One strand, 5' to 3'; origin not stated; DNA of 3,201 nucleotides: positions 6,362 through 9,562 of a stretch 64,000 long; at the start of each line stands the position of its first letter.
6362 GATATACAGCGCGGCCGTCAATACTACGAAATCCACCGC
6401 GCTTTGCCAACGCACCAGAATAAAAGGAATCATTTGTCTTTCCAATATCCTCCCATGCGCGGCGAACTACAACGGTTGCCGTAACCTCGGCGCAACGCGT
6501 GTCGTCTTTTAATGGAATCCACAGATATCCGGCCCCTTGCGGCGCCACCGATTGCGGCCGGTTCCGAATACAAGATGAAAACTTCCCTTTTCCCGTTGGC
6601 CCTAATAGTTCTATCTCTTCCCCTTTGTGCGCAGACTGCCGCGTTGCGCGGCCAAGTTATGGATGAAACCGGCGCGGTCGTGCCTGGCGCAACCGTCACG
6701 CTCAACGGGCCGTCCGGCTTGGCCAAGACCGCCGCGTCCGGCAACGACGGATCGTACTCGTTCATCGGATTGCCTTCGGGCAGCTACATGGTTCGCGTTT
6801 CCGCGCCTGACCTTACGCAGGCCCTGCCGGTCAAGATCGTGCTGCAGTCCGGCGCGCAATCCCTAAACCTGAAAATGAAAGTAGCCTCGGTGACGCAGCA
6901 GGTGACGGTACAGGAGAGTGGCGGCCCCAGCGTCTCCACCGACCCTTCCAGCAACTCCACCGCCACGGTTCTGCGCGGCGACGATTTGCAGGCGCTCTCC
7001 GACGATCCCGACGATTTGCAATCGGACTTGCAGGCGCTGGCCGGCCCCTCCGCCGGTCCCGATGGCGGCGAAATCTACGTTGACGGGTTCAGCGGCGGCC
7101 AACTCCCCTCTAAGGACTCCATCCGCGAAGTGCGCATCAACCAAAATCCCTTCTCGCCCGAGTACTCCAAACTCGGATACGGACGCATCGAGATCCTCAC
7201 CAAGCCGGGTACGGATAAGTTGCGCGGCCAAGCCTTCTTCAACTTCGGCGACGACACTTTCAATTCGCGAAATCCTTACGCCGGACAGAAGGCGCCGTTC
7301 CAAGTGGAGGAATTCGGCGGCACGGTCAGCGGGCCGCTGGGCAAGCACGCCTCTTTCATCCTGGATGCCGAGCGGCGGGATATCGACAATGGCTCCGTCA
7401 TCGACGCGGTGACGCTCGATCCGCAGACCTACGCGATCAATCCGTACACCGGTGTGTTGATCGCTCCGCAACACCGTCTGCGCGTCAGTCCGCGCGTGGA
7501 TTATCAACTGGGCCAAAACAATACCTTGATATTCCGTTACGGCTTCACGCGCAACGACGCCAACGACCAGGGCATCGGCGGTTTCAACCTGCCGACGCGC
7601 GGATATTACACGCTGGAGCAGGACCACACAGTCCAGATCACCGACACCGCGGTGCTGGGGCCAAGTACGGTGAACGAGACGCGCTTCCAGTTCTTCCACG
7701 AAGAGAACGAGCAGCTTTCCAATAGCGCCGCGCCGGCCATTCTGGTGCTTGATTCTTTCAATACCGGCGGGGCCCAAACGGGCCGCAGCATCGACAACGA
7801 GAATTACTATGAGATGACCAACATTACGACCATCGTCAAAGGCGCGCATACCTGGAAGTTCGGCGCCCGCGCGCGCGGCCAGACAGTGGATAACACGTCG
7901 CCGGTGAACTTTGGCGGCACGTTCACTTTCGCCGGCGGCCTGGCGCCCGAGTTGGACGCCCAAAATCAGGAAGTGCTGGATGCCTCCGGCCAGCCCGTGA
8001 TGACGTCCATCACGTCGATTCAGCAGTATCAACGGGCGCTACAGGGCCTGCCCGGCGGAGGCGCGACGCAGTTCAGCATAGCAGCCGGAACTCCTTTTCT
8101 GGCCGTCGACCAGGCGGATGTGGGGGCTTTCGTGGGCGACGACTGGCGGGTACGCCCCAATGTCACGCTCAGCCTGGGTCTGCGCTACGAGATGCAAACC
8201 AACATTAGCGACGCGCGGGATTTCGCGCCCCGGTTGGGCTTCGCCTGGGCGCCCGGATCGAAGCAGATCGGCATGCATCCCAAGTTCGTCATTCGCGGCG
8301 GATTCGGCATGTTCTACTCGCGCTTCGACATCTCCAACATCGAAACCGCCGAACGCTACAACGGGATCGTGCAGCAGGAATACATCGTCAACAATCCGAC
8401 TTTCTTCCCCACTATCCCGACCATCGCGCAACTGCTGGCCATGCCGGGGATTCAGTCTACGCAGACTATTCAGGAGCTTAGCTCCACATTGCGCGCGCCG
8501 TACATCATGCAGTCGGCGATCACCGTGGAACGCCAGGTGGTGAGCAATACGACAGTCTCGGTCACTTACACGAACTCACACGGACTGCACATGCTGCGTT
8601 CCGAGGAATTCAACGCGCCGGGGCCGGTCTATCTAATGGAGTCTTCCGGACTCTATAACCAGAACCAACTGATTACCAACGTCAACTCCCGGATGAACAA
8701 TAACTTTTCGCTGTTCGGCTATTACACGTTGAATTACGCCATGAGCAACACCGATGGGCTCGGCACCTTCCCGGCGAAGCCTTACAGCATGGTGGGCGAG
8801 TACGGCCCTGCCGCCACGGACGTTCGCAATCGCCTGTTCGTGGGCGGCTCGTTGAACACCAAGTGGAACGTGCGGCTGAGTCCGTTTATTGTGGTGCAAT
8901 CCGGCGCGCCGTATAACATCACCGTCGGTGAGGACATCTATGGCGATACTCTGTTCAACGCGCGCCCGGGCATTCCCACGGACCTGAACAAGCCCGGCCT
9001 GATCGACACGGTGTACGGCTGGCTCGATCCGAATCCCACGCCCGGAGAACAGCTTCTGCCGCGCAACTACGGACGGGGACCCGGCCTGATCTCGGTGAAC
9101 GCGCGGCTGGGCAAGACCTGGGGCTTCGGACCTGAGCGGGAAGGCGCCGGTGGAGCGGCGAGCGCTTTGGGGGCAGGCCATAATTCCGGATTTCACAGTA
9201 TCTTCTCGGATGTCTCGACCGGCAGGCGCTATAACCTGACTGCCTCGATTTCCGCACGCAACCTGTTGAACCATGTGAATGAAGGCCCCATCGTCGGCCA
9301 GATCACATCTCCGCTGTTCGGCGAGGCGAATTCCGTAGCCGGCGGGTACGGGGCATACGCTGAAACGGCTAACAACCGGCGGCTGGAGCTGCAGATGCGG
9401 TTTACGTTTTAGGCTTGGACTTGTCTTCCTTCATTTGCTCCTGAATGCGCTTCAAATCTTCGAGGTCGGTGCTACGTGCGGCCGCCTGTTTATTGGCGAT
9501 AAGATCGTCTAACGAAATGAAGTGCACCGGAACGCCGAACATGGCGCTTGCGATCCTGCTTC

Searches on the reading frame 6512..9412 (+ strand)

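Call 47: search_protein_families(library=pfam, proteins=[window:6512-9412:+], max_evalue=0.00001)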
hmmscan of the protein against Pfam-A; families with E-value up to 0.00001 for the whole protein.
window:6512-9412:+ (966 aa): 3 families
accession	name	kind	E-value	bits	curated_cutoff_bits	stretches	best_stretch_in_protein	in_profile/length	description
PF25183.1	OMP_b-brl_4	-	5.7e-68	230.6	30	3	311-569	143-400/838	Outer membrane beta barrel domain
PF13620.12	CarboxypepD_reg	-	4.3e-15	56.3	32.3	1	45-117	2-76/82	Carboxypeptidase regulatory-like domain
PF13715.12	CarbopepD_reg_2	-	6e-06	26.6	32.2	0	46-127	2-81/88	CarboxypepD_reg-like domain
